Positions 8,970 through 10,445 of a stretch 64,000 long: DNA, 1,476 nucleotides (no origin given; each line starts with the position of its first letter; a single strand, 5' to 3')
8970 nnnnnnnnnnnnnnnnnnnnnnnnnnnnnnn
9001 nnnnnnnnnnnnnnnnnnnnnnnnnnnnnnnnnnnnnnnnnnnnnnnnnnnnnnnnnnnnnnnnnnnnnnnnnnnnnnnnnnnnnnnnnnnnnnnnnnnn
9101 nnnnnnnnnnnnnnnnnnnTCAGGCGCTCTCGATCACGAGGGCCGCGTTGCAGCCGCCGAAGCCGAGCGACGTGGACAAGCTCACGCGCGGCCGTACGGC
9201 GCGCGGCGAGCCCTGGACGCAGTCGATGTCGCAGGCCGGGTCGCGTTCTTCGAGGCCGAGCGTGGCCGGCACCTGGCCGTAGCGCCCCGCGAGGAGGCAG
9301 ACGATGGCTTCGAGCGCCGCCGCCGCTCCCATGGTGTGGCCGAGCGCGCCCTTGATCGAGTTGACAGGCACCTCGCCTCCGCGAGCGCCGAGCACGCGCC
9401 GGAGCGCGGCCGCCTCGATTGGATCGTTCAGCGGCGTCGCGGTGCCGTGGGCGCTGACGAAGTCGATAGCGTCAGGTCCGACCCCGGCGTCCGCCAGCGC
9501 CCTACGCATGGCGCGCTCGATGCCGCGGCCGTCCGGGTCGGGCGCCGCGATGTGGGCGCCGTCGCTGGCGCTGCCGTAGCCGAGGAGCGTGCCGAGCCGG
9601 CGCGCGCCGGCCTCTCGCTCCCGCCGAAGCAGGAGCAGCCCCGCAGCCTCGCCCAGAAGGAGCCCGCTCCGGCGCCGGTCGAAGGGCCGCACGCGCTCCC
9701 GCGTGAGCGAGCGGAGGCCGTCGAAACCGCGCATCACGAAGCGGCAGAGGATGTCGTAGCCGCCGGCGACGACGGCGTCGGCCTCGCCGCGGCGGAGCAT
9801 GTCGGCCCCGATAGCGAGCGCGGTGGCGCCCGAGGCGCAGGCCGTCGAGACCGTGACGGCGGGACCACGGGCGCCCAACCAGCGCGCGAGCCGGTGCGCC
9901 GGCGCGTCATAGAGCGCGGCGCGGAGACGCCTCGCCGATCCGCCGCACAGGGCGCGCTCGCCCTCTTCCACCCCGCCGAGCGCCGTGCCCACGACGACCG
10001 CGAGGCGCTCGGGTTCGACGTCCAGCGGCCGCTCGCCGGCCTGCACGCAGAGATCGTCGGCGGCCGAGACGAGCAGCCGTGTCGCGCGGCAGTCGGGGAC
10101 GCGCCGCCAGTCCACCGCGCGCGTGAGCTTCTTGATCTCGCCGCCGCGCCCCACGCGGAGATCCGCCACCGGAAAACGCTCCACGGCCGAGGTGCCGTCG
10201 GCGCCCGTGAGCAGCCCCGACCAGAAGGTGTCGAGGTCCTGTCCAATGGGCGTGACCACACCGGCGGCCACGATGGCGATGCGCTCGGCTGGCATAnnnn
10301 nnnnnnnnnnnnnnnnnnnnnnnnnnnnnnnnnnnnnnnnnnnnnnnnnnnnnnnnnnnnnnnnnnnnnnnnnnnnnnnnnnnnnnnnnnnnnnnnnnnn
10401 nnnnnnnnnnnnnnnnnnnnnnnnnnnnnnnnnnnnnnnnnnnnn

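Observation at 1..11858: Eleven-gene translationally coupled operon: KS/ACP chemistry, a halogenase, a lipid-carrier glycosylation pair and a MacB/Lol-type exporter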

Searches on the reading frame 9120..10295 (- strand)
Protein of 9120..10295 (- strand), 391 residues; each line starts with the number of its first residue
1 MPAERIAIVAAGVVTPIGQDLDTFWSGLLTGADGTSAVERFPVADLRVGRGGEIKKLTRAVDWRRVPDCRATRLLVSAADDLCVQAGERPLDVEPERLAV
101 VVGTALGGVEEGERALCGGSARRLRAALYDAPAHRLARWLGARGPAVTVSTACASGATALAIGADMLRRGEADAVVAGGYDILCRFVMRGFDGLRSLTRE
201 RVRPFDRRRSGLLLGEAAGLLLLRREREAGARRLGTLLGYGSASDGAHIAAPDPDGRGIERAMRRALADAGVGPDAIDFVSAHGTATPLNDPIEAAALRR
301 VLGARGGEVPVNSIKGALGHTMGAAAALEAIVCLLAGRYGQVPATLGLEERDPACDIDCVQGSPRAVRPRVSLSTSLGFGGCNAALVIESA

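Call 5: search_protein_families(library=pfam, proteins=[window:9120-10295:-], max_evalue=0.01)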
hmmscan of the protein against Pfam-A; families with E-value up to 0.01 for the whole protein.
window:9120-10295:- (391 aa): 4 families
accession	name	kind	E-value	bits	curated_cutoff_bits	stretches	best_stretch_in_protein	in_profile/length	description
PF00109.32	ketoacyl-synt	-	3.3e-36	125.6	20.8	1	4-229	2-252/252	Beta-ketoacyl synthase, N-terminal domain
PF02801.28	Ketoacyl-synt_C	-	2.6e-33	115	20.8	1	235-348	2-118/119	Beta-ketoacyl synthase, C-terminal domain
PF00108.29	Thiolase_N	-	1.4e-06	28.3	26.4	1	142-181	72-113/260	Thiolase, N-terminal domain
PF08545.16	ACP_syn_III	-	0.0014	18.9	24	0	149-236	3-74/80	3-Oxoacyl-[acyl-carrier-protein (ACP)] synthase III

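Call 17: search_protein_families(library=ncbifam, proteins=[window:9120-10295:-], max_evalue=0.001)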
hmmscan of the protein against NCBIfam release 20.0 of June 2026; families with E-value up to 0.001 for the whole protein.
window:9120-10295:- (391 aa): 34 families (the best 25 are shown)
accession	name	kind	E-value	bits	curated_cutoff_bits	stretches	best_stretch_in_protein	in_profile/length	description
NF006618.0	PRK09185.1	subfamily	3.7e-88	296.2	407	1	5-389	4-391/394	beta-ketoacyl-ACP synthase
NF005589.0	PRK07314.1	subfamily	3.2e-86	289.7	387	1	3-389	3-410/413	beta-ketoacyl-ACP synthase II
TIGR03150.1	fabF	equivalog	6e-85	285.4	493.75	1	5-388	2-406/407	beta-ketoacyl-ACP synthase II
NF058662.1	cispenta_AmcF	equivalog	4.1e-76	256.4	325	1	7-389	3-368/369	cispentacin biosynthesis acyltransferase subunit AmcF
NF004970.0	PRK06333.1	subfamily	4.6e-72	243.2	525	1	3-388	3-419/424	beta-ketoacyl-ACP synthase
NF005076.0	PRK06501.1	equivalog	1e-65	222.3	629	2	125-389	147-421/425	beta-ketoacyl-ACP synthase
NF005916.1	PRK07910.1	equivalog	9.3e-60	202.7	560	1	7-388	15-415/418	KasA/KasB family beta-ketoacyl-ACP synthase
NF006274.0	PRK08439.1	equivalog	1.2e-55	189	621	1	4-388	2-403/406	beta-ketoacyl-ACP synthase II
NF004618.0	PRK05952.1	equivalog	1.4e-54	185.5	455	1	89-390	89-382/384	beta-ketoacyl-ACP synthase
NF006434.0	PRK08722.1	equivalog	5.6e-54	183.6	759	1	3-388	3-411/414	beta-ketoacyl-ACP synthase II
NF006587.0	PRK09116.1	equivalog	8.7e-50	169.6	470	1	5-389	3-405/408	beta-ketoacyl-ACP synthase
NF005490.0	PRK07103.1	equivalog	3.1e-45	155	445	1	138-390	154-412/414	polyketide beta-ketoacyl:acyl carrier protein synthase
NF045894.1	PKS_plus_SDR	equivalog_domain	4.5e-39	133.9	1740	1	73-391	92-427/1515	type I polyketide synthase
NF005935.0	PRK07967.1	equivalog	4e-38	131.3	630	1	5-389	3-402/406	beta-ketoacyl-ACP synthase I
NF040607.1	mycolic_Pks13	equivalog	1e-34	119.3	2100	1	135-389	253-524/1680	polyketide synthase Pks13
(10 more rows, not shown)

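Call 35: search_solved_structures(query=window:9120-10295:-, max_evalue=1e-30)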
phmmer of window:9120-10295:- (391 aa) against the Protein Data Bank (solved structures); distinct sequences matched with E-value up to 1e-30: 71 (the best 60 are shown).
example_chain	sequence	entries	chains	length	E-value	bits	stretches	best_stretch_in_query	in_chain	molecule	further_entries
9s5h_B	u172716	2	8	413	1.5e-66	228.1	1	4-389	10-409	3-oxoacyl-(Acyl-carrier-protein) synthase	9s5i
1e5m_A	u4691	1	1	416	1.1e-64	221.9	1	4-388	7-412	BETA KETOACYL ACYL CARRIER PROTEIN SYNTHASE II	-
4ls5_A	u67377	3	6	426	6.5e-64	219.4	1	3-389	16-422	3-oxoacyl-[acyl-carrier-protein] synthase 2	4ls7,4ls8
3o04_A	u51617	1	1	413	7.5e-64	219.2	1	3-389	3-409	beta-keto-acyl carrier protein synthase II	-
1j3n_A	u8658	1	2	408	8.7e-64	219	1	5-388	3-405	3-oxoacyl-(acyl-carrier protein) synthase II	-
5sxo_A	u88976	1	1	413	1e-63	218.7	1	3-389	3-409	3-oxoacyl-[acyl-carrier-protein] synthase 2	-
4ls6_A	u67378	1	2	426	1.2e-63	218.5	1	3-389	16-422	3-oxoacyl-[acyl-carrier-protein] synthase 2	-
8qm1_A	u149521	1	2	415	2.2e-59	204.5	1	3-388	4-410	3-oxoacyl-[acyl-carrier-protein] synthase 2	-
4b7v_A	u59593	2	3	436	2.6e-59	204.2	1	3-388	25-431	3-OXOACYL-[ACYL-CARRIER-PROTEIN] SYNTHASE 2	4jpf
2gqd_A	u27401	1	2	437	2.3e-58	201.1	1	4-389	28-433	3-oxoacyl-[acyl-carrier-protein] synthase 2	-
8cn8_A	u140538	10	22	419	4.6e-58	200.1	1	3-388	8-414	3-oxoacyl-[acyl-carrier-protein] synthase 2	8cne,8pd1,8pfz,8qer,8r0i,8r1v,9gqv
8pj0_A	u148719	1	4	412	7.9e-58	199.4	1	4-388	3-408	3-oxoacyl-[acyl-carrier-protein] synthase 2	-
8cou_A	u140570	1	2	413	8e-58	199.3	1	3-388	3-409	3-oxoacyl-[acyl-carrier-protein] synthase 2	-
4jb6_A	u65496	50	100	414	8.1e-58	199.3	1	3-388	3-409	3-oxoacyl-[acyl-carrier-protein] synthase 2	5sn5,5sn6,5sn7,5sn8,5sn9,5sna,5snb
7oc0_A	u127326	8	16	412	1.4e-57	198.5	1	4-388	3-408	3-oxoacyl-[acyl-carrier-protein] synthase 2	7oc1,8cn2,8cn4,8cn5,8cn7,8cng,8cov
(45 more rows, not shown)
